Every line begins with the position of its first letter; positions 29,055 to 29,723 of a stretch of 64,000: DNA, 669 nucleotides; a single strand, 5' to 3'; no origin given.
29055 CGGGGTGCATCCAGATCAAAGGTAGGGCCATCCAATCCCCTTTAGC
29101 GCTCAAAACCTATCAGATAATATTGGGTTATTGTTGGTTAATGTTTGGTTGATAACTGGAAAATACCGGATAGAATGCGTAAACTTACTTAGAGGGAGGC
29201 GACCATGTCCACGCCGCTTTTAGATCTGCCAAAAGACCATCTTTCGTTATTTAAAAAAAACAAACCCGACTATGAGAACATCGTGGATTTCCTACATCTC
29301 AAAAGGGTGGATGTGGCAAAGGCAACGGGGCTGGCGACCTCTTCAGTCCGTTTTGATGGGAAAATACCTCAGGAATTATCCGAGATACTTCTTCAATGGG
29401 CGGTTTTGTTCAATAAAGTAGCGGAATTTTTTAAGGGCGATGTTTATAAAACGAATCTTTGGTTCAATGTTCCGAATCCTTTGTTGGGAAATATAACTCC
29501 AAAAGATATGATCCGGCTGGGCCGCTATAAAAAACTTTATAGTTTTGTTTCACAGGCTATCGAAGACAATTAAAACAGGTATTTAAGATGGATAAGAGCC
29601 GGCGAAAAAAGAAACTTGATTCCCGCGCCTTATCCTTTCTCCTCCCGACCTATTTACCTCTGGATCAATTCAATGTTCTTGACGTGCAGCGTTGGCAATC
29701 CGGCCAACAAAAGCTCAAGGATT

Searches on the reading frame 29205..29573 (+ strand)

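Call 62: search_protein_families(library=pfam, proteins=[window:29205-29573:+], max_evalue=0.001)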
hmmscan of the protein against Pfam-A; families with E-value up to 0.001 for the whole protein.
window:29205-29573:+ (122 aa): 1 family
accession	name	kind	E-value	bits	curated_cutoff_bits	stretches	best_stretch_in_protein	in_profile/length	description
PF09722.15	Xre_MbcA_ParS_C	-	0.00096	19.5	24.5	0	75-104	5-33/51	Antitoxin Xre/MbcA/ParS C-terminal toxin-binding domain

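Call 63: search_protein_families(library=phrogs, proteins=[window:29205-29573:+], max_evalue=0.001)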
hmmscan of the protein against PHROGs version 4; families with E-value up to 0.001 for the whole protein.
window:29205-29573:+ (122 aa): 0 families
